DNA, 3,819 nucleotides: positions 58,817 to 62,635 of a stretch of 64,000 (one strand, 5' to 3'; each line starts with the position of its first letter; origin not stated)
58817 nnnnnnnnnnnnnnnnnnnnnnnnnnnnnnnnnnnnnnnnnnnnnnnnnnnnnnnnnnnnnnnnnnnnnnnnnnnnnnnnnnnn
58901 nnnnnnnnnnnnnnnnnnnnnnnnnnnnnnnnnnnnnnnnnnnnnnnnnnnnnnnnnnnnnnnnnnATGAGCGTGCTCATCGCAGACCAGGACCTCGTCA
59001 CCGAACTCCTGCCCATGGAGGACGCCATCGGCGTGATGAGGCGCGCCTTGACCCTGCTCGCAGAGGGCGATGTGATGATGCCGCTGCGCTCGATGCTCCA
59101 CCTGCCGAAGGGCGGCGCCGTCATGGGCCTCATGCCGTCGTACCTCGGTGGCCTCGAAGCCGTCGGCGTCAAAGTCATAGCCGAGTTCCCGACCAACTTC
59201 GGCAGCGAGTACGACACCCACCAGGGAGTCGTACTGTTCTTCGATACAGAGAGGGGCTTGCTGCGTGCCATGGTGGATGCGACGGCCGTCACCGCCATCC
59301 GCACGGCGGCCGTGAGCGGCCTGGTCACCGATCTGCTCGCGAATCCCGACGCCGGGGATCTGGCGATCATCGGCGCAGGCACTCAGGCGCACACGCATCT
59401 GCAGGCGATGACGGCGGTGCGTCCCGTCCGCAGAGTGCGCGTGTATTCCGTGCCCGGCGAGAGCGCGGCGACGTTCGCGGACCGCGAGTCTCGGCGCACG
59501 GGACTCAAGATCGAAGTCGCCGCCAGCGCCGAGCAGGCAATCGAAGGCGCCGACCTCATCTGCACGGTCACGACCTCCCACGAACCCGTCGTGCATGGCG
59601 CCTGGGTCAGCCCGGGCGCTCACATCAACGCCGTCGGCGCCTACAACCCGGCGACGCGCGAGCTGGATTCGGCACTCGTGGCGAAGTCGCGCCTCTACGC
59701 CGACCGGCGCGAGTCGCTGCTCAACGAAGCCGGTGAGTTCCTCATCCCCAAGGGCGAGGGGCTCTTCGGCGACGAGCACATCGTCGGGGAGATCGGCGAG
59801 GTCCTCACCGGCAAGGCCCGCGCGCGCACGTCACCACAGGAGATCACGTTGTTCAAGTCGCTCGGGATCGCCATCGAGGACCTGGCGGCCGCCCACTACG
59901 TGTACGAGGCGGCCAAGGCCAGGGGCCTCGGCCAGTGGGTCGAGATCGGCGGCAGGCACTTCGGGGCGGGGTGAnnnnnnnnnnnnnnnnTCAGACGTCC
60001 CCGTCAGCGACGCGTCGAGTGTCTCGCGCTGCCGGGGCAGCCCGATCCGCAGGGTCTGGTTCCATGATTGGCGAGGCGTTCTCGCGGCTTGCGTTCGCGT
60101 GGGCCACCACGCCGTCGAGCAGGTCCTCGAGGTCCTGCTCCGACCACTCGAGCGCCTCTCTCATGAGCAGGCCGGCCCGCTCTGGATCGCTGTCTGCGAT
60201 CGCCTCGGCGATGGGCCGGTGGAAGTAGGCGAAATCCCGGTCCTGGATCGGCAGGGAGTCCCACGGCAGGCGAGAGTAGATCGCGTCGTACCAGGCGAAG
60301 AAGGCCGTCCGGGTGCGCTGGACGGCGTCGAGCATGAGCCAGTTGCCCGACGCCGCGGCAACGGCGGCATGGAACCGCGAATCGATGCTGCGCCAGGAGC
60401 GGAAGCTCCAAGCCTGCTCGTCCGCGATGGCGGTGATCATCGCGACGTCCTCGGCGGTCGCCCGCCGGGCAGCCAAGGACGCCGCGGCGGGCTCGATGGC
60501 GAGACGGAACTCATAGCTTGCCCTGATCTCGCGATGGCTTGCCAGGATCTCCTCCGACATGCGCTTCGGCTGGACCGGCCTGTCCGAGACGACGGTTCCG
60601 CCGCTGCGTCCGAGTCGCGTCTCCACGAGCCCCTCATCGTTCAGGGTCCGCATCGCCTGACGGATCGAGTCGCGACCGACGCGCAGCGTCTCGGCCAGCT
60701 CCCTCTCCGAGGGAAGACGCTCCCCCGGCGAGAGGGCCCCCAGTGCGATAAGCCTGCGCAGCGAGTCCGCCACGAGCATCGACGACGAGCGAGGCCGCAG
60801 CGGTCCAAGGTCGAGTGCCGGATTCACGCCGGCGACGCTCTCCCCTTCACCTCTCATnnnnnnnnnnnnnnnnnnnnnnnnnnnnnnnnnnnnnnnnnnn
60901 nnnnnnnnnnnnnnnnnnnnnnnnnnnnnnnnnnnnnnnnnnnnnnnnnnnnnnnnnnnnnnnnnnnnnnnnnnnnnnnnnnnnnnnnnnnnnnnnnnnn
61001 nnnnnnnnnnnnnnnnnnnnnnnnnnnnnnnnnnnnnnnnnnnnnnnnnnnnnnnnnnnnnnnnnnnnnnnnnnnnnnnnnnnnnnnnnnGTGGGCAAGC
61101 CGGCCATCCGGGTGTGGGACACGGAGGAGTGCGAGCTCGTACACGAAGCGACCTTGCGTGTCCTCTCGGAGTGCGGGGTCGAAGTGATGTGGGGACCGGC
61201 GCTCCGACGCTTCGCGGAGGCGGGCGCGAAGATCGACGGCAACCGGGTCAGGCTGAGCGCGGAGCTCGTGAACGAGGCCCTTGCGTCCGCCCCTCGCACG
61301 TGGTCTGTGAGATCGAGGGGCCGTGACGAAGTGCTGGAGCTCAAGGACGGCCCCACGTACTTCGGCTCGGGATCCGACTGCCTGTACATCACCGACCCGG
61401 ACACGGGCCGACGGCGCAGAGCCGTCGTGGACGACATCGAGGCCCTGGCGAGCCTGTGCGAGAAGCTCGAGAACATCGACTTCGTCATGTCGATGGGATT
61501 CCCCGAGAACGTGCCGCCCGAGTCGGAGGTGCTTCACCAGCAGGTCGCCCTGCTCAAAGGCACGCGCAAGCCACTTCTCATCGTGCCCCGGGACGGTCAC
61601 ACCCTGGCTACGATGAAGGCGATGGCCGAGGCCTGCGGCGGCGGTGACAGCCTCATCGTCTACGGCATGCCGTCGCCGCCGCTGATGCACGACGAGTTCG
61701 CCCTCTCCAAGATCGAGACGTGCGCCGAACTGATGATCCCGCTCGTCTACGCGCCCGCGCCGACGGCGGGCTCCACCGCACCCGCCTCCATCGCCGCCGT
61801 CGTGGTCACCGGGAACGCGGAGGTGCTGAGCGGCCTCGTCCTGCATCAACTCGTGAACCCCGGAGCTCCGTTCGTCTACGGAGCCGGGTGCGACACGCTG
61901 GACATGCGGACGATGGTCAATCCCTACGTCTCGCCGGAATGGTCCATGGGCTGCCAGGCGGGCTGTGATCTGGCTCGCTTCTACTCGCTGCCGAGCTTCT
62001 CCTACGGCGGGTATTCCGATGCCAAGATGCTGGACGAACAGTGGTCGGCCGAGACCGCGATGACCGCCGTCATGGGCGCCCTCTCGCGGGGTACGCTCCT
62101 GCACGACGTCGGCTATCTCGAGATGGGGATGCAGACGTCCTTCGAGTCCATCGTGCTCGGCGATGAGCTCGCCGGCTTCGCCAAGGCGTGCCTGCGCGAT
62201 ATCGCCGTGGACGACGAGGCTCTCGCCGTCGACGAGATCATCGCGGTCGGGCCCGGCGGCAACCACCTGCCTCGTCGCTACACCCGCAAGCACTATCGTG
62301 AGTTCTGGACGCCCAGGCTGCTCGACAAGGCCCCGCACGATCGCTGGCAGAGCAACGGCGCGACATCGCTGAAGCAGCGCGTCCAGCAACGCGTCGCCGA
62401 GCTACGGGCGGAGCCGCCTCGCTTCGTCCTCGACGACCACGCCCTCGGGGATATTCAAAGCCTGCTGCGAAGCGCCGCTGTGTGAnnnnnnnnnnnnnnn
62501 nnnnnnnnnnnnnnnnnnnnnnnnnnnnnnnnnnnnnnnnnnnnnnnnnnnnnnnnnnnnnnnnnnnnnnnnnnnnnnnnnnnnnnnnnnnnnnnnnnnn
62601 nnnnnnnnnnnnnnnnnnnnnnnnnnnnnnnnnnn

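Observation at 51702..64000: Possible anaerobic, corrinoid-dependent version of the proline-betaine / hydroxyproline-betaine catabolic module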

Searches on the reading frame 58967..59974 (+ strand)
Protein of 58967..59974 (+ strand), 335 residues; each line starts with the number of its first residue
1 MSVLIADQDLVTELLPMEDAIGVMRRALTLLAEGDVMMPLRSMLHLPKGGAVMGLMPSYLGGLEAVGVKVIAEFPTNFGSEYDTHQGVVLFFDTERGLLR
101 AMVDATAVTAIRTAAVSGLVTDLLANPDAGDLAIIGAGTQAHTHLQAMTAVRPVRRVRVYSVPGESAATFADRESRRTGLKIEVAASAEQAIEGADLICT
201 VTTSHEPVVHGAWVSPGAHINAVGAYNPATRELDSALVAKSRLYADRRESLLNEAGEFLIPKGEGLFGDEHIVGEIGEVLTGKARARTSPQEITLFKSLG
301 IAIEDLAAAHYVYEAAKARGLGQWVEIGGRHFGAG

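Call 7: search_protein_families(library=pfam, proteins=[window:58967-59974:+])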
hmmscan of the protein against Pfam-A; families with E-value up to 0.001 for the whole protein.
window:58967-59974:+ (335 aa): 1 family
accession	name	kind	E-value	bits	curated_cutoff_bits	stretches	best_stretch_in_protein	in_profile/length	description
PF02423.21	OCD_Mu_crystall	-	2.3e-82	276.9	24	1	6-318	6-312/314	Ornithine cyclodeaminase/mu-crystallin family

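Call 8: search_protein_families(library=ncbifam, proteins=[window:58967-59974:+])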
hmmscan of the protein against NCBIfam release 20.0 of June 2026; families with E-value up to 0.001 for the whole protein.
window:58967-59974:+ (335 aa): 13 families
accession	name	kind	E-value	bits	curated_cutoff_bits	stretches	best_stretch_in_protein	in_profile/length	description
NF006379.0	PRK08618.1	equivalog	2.9e-84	283.1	417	1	6-326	4-325/326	ornithine cyclodeaminase family protein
NF004793.0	PRK06141.1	equivalog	1.1e-75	254.5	322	1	5-317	3-312/314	bifunctional Delta(1)-pyrroline-2-carboxylate/Delta(1)-piperideine-2-carboxylate reductase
TIGR02371.1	ala_DH_arch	equivalog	2.4e-68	230.7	409.15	1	3-326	2-323/325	alanine dehydrogenase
NF005603.0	PRK07340.1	equivalog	4.9e-53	180.4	266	1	6-317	7-304/307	delta(1)-pyrroline-2-carboxylate reductase family protein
NF006141.0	PRK08291.1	equivalog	7.3e-53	179.6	408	1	11-325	12-328/330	cyclodeaminase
TIGR02992.1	ectoine_eutC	equivalog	5.1e-50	170.4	471.65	1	13-324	11-324/326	ectoine utilization protein EutC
NF045643.1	ImmsucRedBhcD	equivalog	7.1e-46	157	500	1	8-327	6-321/321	iminosuccinate reductase BhcD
NF005762.1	PRK07589.1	equivalog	3.9e-44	151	350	1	48-326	51-319/334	ornithine cyclodeaminase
TIGR03944.1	dehyd_SbnB_fam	equivalog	4.8e-44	150.7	326.9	1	18-325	18-324/327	2,3-diaminopropionate biosynthesis protein SbnB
NF005296.0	PRK06823.1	equivalog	2.2e-40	138.6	438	1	5-316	3-313/315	ornithine cyclodeaminase family protein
NF045512.1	PyrPipCarbRedLhpI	equivalog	5.2e-39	134.2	400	1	7-314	4-295/298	bifunctional Delta(1)-pyrroline-2-carboxylate/Delta(1)-piperideine-2-carboxylate reductase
NF005011.0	PRK06407.1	subfamily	4.3e-36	124.7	337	1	5-313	5-296/302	ornithine cyclodeaminase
NF004848.0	PRK06199.1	subfamily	5.2e-25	88.3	362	1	54-325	79-370/379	tyramine oxidase subunit B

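Call 48: search_solved_structures(query=window:58967-59974:+, max_evalue=1e-15)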
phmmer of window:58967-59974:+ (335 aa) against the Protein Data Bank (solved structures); distinct sequences matched with E-value up to 1e-15: 13.
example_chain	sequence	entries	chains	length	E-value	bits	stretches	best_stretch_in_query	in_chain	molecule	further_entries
6t3e_A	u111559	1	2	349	6.5e-68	232.6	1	5-326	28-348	DELTA1-pyrroline-2-carboxylate reductase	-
4bv8_A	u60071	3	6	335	1.5e-56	195.3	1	32-315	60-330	THIOMORPHOLINE-CARBOXYLATE DEHYDROGENASE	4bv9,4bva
2i99_A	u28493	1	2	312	7.6e-55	189.7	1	32-315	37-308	Mu-crystallin homolog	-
1omo_A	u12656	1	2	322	7.3e-48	166.7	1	1-325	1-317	alanine dehydrogenase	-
1vll_A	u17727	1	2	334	8.4e-48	166.5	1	1-325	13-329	alanine dehydrogenase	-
7rbp_A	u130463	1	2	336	2.1e-35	125.8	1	36-315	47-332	Ornithine cyclodeaminase/mu-crystallin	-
4m54_A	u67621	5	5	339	1.8e-30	109.6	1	22-323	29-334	Putative ornithine cyclodeaminase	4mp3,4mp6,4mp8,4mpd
3hdj_A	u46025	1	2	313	1.6e-29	106.5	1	11-318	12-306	Probable ornithine cyclodeaminase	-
6rqa_A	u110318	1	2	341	4.1e-29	105.2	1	58-327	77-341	iminosuccinate reductase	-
8j1c_A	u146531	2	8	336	6.9e-27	97.8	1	8-316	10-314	Ornithine cyclodeaminase family protein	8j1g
1u7h_A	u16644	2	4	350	2.3e-25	92.8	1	68-326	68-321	ornithine cyclodeaminase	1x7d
5yu0_A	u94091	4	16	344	2.5e-25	92.7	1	68-329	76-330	Lysine cyclodeaminase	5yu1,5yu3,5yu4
5gzi_B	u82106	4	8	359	2.8e-25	92.5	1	68-329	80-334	Lysine cyclodeaminase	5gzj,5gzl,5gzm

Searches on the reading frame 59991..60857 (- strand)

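Call 7: search_protein_families(library=pfam, proteins=[window:59991-60857:-])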
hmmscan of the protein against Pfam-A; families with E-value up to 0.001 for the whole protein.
window:59991-60857:- (288 aa): 3 families
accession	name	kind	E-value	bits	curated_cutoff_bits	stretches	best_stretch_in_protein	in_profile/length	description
PF07729.17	FCD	-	9e-20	71.8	24.3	1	115-236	3-123/125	FCD domain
PF00392.27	GntR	-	4.1e-17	62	27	1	29-84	5-60/64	Bacterial regulatory proteins, gntR family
PF02082.26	Rrf2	-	3e-06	27.9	30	1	32-94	8-69/132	Iron-dependent Transcriptional regulator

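Call 8: search_protein_families(library=ncbifam, proteins=[window:59991-60857:-])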
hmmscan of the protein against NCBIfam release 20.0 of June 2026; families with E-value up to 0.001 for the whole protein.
window:59991-60857:- (288 aa): 27 families (the best 25 are shown)
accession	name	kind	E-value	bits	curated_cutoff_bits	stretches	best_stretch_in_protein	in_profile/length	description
NF003011.0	PRK03837.1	subfamily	1.5e-28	100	260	1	23-241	12-231/241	transcriptional regulator NanR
NF007741.0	PRK10421.1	equivalog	2.1e-23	83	311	1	22-258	5-248/262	transcriptional regulator LldR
NF007001.0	PRK09464.1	equivalog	8e-19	68.3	330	1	26-183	12-174/254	pyruvate dehydrogenase complex transcriptional repressor PdhR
NF007442.0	PRK09990.1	equivalog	6.1e-17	61.9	301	1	27-242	13-234/256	transcriptional regulator GlcC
TIGR03338.1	phnR_burk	equivalog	6.1e-16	58.7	271.5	1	20-239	7-209/212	phosphonate utilization associated transcriptional regulator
TIGR02325.1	C_P_lyase_phnF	equivalog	2.3e-14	53.5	156.8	1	28-131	12-117/238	phosphonate metabolism transcriptional regulator PhnF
NF007588.0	PRK10225.1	equivalog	3.5e-14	52.7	442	1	30-242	15-230/257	Uxu operon transcriptional regulator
NF008571.0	PRK11523.1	equivalog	3.8e-14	52.7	396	1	29-241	13-223/258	transcriptional regulator ExuR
NF052290.2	MocR_like_YczR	exception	1.2e-13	50.6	487.4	1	25-136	20-126/458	MocR-like transcription factor YczR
NF052282.1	PLP_TF_PdxR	equivalog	1.2e-12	47.6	320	1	30-123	7-101/448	MocR-like pyridoxine biosynthesis transcription factor PdxR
TIGR02018.2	his_ut_repres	equivalog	2e-12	47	220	1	29-118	4-92/226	histidine utilization transcriptional repressor HutC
NF052281.1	rhizopine_MocR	equivalog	2.4e-12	46.2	650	1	29-161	23-147/479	rhizopine catabolism transcriptional regulator MocR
NF012025.0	PRK15481.1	equivalog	9.3e-10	37.7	573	1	29-98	11-78/432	MocR-like B6 salvage transcription factor PtsJ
TIGR02404.1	trehalos_R_Bsub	equivalog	3.8e-09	36.5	211.95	1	30-117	6-89/233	trehalose operon repressor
TIGR03337.1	phnR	equivalog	4e-09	36.5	296.75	1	28-89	5-65/231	phosphonate utilization transcriptional regulator PhnR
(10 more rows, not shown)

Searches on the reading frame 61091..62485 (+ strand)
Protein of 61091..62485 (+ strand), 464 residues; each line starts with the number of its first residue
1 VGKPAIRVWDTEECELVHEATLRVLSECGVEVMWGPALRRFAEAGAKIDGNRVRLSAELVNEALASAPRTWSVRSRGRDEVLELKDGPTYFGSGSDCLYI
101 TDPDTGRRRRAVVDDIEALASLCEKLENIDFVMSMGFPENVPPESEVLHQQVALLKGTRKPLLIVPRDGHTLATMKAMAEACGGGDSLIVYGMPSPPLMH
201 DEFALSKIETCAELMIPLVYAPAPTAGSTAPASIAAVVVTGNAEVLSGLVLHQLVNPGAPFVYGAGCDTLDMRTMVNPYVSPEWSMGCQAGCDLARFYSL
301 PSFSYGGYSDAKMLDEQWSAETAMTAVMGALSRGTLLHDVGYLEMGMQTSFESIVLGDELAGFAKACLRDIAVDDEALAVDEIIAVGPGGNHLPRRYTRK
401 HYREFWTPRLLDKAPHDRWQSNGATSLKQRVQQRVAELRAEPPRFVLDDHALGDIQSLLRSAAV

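Call 7: search_protein_families(library=pfam, proteins=[window:61091-62485:+])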
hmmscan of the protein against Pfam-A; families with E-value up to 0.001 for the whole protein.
window:61091-62485:+ (464 aa): 1 family
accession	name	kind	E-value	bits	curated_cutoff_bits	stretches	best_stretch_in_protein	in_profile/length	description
PF06253.16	MTTB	-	5.2e-78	262.7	25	1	4-451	29-484/500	Trimethylamine methyltransferase (MTTB)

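Call 8: search_protein_families(library=ncbifam, proteins=[window:61091-62485:+])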
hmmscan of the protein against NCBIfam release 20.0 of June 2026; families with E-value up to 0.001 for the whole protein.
window:61091-62485:+ (464 aa): 1 family
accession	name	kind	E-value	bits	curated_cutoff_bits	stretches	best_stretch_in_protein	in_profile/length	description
TIGR02369.2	trimeth_pyl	equivalog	1e-95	321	525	1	7-462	4-468/469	[trimethylamine--corrinoid protein] Co-methyltransferase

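Call 11: search_solved_structures(query=window:61091-62485:+, max_evalue=0.001, show_alignments=3)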
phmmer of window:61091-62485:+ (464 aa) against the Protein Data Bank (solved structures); distinct sequences matched with E-value up to 0.001: 8.
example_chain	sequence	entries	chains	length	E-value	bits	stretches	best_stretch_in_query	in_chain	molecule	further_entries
9yce_A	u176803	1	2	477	4.5e-63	216.9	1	8-448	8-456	Glycine betaine methyltransferase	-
2qne_A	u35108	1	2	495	5.2e-63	216.6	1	8-448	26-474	Putative methyltransferase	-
7xcl_A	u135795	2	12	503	4.2e-49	170.8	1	6-458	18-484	Trimethylamine methyltransferase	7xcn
7xcm_A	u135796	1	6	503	5.3e-49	170.5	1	6-458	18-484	Trimethylamine methyltransferase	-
4yyc_A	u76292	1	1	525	6.8e-32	114.1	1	7-432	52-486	Putative trimethylamine methyltransferase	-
7tn6_A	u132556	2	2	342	6.5e-05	25.1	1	170-317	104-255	Inositol-tetrakisphosphate 1-kinase 1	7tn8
7tn5_A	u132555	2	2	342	8.7e-05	24.7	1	170-317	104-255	Inositol-tetrakisphosphate 1-kinase 1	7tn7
7tn3_A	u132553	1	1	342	0.00055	22.1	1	180-317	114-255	Inositol-tetrakisphosphate 1-kinase 1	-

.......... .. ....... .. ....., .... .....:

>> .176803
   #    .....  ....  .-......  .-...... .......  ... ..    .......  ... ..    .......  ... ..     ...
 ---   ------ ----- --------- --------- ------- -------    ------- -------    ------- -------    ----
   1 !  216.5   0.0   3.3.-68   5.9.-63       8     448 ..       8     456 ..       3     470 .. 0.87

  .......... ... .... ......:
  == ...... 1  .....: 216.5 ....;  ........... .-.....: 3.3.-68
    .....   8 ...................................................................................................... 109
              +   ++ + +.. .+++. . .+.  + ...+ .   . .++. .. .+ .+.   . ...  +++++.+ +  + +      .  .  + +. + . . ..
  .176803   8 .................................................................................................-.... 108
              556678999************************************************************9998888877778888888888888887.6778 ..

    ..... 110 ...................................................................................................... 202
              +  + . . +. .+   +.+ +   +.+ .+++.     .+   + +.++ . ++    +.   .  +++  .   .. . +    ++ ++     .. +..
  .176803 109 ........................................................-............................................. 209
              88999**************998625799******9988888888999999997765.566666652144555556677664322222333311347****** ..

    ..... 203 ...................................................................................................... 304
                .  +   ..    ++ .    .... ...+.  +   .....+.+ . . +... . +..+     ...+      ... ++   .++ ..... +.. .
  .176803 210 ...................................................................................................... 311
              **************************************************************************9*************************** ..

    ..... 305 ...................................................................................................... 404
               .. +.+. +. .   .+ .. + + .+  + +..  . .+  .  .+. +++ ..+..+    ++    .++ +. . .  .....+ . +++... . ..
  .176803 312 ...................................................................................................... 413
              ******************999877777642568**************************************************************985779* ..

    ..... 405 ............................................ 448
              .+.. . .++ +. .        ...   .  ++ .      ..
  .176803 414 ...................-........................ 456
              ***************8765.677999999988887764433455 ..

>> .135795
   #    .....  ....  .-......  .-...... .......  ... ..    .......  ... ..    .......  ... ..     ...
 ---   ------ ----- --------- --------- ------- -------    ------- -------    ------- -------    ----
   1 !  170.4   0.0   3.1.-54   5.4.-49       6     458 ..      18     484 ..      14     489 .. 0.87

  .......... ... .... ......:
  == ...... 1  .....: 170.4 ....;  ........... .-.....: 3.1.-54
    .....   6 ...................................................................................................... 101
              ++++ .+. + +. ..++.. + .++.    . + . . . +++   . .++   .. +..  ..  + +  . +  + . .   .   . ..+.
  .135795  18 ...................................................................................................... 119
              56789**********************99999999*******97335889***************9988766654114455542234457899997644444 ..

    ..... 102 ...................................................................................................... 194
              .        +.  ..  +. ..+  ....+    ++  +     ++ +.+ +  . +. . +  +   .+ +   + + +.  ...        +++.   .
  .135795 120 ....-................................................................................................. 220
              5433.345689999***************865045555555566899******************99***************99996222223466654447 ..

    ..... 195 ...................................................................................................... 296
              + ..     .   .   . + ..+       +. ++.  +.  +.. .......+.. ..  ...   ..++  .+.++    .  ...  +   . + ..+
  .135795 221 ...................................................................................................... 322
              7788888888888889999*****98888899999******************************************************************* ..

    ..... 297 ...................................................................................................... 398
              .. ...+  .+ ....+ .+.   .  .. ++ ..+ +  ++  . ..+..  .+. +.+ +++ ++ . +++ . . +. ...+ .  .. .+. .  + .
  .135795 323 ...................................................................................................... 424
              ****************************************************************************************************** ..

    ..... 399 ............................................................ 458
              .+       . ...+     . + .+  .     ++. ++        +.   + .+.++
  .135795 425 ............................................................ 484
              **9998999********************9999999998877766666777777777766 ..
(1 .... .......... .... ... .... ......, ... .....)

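Call 15: find_encoding_contigs(protein=window:61091-62485:+, flank=10000, max_places=6)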
Protein window:61091-62485:+ (464 aa): 2 contigs read that carry it; 2 places shown.
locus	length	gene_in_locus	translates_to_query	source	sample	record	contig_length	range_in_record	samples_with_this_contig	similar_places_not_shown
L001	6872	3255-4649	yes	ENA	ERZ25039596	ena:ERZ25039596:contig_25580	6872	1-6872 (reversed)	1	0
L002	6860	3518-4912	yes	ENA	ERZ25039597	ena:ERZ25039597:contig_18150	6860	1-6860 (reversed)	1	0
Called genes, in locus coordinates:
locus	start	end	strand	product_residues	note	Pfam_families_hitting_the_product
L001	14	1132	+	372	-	PF02746:MR_MLE_N, PF13378:MR_MLE_C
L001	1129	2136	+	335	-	PF02423:OCD_Mu_crystall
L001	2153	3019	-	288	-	PF00392:GntR, PF02082:Rrf2 (weak), PF07729:FCD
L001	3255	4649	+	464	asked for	PF06253:MTTB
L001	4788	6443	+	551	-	PF00496:SBP_bac_5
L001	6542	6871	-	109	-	?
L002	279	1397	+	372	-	PF02746:MR_MLE_N, PF13378:MR_MLE_C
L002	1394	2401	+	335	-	PF02423:OCD_Mu_crystall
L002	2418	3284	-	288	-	PF00392:GntR, PF02082:Rrf2 (weak), PF07729:FCD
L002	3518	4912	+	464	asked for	PF06253:MTTB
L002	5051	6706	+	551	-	PF00496:SBP_bac_5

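Call 74: find_related_loci(query=window:61091-62485:+, collection=metagenome_contigs, flank=7000)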
Query window:61091-62485:+ (464 aa) in metagenome_contigs; peptide patterns used: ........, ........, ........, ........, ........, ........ (x = any residue, [..] = any of these).
600 stretches matched a pattern (row limit reached: there are more); 577 encode a relative of the query (tblastn E <= 1e-3); the best 80 are kept; 80 distinct loci.
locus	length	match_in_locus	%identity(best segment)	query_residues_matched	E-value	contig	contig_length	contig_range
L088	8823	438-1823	82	1-462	0e+0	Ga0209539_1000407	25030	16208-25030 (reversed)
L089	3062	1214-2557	66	1-448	0e+0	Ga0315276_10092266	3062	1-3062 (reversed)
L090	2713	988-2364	59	1-459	0e+0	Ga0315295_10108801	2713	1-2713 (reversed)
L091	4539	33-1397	58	6-459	0e+0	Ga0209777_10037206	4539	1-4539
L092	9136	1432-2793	59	1-451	1e-176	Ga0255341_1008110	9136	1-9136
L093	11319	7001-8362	59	1-451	3e-176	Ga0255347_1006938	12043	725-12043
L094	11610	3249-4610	59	1-451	6e-176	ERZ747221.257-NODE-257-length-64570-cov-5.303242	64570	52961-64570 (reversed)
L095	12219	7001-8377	58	2-459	7e-176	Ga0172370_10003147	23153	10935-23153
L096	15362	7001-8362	58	1-451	1e-175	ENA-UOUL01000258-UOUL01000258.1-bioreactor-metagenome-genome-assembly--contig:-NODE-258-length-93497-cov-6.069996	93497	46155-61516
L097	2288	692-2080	58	1-462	0e+0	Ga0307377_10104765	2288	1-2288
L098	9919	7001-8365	58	6-459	8e-175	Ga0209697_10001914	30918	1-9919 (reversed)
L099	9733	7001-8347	59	1-449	2e-174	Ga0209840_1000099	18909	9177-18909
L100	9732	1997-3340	60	1-447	5e-174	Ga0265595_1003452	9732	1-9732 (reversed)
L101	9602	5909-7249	58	2-447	7e-174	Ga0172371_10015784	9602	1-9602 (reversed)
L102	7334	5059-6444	57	2-462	1e-173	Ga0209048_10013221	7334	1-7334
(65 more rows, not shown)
